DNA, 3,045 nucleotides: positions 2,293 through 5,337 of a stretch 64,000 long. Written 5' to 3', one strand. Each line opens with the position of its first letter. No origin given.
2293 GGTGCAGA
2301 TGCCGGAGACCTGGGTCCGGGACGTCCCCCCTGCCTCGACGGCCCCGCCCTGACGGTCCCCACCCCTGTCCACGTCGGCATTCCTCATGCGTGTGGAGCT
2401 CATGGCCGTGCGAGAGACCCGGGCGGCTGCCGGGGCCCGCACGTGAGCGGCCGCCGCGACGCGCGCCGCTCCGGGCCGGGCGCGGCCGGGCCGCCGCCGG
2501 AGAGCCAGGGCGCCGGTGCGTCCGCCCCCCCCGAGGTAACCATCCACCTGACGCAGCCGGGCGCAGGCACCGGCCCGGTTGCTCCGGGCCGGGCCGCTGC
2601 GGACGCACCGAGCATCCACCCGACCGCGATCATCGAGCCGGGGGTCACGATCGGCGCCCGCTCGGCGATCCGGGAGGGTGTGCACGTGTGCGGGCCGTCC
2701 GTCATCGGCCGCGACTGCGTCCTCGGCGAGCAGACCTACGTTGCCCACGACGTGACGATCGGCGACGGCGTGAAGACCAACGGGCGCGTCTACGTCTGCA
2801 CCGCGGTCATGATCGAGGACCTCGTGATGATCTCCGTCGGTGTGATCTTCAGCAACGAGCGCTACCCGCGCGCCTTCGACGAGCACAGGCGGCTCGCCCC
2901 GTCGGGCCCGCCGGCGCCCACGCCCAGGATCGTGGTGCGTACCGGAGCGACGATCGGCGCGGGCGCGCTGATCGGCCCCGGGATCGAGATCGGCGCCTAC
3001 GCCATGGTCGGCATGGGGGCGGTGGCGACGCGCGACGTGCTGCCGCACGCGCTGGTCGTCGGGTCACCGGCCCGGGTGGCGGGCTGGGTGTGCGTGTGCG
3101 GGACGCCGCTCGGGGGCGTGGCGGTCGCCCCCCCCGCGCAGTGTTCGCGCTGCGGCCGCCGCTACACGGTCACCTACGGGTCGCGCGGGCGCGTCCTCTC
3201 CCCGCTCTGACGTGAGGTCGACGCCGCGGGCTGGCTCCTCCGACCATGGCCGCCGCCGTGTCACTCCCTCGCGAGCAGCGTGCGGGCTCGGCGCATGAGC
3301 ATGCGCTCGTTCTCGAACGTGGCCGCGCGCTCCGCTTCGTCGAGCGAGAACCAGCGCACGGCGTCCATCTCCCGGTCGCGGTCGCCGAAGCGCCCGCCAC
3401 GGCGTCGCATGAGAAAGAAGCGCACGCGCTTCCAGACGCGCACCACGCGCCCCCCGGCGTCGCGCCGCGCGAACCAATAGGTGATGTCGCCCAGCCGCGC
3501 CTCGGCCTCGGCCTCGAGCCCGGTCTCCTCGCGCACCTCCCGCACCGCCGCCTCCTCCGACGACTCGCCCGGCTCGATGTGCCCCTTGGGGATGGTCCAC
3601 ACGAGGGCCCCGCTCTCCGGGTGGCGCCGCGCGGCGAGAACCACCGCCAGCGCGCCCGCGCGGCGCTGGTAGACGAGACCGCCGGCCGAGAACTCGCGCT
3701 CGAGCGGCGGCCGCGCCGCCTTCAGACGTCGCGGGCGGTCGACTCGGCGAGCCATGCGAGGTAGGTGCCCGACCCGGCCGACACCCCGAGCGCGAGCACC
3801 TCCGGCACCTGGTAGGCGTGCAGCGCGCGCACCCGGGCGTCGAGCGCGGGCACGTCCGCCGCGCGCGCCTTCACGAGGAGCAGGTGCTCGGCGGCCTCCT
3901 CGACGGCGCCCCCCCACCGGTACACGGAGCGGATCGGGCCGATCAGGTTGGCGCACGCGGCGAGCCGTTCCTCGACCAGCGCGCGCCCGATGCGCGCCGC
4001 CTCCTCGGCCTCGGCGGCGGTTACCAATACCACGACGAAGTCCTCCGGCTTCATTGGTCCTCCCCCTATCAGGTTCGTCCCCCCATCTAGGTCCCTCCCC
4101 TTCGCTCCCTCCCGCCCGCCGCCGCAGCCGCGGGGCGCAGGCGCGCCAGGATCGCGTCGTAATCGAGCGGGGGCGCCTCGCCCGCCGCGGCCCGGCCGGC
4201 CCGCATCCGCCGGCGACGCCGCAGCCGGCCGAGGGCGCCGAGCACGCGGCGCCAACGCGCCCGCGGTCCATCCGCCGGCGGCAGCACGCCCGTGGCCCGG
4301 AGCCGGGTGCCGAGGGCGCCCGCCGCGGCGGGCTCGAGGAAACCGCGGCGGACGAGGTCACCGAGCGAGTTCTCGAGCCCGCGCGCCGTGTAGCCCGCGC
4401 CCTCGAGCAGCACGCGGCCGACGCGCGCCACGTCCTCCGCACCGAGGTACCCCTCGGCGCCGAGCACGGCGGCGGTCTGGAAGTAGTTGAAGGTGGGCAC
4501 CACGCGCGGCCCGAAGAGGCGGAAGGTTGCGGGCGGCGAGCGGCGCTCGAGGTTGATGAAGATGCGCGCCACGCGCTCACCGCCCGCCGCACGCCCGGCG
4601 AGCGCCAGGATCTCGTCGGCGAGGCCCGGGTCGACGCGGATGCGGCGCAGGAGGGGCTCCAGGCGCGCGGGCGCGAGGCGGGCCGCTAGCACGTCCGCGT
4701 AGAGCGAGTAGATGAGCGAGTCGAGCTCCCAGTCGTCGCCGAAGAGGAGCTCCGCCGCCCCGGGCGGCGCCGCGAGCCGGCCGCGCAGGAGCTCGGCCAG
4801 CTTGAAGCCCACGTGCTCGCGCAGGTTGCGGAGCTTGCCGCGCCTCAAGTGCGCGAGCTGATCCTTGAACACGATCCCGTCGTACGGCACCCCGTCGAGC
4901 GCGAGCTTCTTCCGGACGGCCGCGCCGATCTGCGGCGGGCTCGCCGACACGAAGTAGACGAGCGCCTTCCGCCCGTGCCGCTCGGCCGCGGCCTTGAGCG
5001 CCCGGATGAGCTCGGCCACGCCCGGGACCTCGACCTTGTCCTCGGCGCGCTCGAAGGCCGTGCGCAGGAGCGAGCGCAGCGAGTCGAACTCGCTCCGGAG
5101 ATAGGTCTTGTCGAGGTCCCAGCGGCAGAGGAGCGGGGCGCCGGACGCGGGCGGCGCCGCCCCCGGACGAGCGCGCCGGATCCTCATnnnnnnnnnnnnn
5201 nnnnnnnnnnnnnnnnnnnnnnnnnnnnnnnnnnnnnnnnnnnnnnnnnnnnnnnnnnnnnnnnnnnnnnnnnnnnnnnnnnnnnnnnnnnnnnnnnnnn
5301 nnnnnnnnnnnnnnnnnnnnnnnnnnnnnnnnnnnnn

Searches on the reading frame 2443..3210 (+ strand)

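Call 62: search_protein_families(library=pfam, proteins=[window:2443-3210:+], max_evalue=0.001)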
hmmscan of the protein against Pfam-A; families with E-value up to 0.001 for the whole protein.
window:2443-3210:+ (255 aa): 3 families
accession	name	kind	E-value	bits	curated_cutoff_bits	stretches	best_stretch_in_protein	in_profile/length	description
PF00132.30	Hexapep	-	3.5e-16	58.6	27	3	86-117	2-33/36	Bacterial transferase hexapeptide (six repeats)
PF25084.1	LbH_EIF2B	-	3.8e-10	40.2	54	1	58-138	12-95/105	EIF2B subunit epsilon LbH domain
PF14602.12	Hexapep_2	-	5.6e-05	23.2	27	0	169-196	8-33/34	Hexapeptide repeat of succinyl-transferase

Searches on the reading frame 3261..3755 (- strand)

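Call 62: search_protein_families(library=pfam, proteins=[window:3261-3755:-], max_evalue=0.001)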
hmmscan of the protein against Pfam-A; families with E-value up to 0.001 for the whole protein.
window:3261-3755:- (164 aa): 2 families
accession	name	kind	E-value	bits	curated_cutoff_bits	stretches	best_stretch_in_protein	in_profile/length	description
PF00293.34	NUDIX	-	3.1e-23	82.7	21.1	1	23-149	5-127/134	NUDIX domain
PF14815.12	NUDIX_4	-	0.00018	21.7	35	1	40-145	14-102/113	NUDIX domain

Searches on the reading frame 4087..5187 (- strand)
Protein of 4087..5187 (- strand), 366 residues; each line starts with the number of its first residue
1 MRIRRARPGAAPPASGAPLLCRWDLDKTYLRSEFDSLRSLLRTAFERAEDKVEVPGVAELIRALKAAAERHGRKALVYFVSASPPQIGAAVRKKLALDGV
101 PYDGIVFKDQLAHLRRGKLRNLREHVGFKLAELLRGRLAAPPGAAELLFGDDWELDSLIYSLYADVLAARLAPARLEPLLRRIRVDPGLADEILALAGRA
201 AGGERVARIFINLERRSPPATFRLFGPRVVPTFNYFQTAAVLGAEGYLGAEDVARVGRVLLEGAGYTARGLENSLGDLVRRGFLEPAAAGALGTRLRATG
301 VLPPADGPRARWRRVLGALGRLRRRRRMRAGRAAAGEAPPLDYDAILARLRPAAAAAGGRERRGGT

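Call 62: search_protein_families(library=pfam, proteins=[window:4087-5187:-], max_evalue=0.001)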
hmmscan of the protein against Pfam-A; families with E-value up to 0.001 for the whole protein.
window:4087-5187:- (366 aa): 1 family
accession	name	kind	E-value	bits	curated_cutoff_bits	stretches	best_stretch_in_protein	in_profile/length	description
PF09949.15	APP1_cat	-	2.9e-07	31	27.1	1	24-164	6-140/154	Phosphatidate phosphatase APP1, catalytic domain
